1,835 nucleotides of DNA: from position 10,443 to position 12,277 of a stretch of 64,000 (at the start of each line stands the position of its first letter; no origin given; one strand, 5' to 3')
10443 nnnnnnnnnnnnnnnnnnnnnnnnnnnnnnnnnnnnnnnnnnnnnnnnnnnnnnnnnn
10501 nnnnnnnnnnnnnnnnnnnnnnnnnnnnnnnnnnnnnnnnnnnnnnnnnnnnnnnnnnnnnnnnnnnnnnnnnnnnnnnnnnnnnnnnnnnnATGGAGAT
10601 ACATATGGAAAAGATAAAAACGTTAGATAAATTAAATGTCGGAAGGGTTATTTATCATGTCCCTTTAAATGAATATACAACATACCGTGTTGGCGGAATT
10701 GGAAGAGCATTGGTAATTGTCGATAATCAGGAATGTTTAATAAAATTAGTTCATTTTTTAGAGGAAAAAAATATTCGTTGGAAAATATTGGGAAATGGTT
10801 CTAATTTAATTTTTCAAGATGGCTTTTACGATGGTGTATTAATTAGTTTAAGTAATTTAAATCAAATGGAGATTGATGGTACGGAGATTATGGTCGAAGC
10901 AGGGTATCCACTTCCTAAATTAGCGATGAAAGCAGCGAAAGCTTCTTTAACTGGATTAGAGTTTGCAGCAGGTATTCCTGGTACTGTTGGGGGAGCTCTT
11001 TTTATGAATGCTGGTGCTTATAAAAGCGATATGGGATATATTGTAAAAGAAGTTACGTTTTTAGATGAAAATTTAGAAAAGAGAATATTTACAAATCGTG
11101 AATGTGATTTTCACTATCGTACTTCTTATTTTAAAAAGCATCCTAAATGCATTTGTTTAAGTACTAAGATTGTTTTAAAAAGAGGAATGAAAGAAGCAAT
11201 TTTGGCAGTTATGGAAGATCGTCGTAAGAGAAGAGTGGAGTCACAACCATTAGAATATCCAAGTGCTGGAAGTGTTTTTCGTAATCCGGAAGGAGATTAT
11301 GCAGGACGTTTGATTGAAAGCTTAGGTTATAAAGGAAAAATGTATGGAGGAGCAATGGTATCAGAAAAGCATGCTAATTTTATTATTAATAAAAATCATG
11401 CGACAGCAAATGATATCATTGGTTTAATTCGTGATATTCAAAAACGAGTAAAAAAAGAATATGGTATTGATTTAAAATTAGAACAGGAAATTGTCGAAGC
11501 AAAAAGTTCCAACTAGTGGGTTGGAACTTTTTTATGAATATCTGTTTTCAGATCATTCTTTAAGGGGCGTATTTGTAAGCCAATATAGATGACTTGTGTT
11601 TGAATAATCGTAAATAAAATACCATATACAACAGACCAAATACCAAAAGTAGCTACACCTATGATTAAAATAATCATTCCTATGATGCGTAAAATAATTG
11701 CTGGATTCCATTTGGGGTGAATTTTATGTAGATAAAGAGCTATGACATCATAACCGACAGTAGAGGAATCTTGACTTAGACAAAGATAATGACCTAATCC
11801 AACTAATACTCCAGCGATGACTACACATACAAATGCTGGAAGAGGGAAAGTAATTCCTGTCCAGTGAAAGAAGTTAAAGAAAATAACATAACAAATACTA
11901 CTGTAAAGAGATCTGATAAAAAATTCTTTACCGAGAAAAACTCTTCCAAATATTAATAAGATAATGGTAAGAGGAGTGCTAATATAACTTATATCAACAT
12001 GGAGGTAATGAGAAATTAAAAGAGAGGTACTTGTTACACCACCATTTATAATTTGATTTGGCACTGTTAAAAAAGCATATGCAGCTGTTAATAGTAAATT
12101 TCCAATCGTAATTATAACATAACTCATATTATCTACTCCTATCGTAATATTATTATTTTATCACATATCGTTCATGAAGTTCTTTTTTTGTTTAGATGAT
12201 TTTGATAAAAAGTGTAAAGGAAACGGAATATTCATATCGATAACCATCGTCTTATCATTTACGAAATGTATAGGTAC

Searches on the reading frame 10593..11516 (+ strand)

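Call 30: search_protein_families(library=pfam, proteins=[window:10593-11516:+], max_evalue=0.00001)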
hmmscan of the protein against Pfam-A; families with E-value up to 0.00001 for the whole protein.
window:10593-11516:+ (307 aa): 2 families
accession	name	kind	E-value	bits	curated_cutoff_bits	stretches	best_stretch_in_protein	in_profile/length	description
PF02873.21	MurB_C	-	5.3e-35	120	27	1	203-301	2-99/99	UDP-N-acetylenolpyruvoylglucosamine reductase, C-terminal domain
PF01565.28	FAD_binding_4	-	2.3e-22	79.6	26.4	1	39-158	3-130/139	FAD binding domain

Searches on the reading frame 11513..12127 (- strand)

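Call 30: search_protein_families(library=pfam, proteins=[window:11513-12127:-], max_evalue=0.00001)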
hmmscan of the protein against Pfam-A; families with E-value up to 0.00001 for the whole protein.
window:11513-12127:- (204 aa): 1 family
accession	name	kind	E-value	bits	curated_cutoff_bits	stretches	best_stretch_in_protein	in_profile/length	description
PF02588.21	YitT_membrane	-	1.9e-27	96.4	24.3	1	3-180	2-177/205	Uncharacterised 5xTM membrane BCR, YitT family COG1284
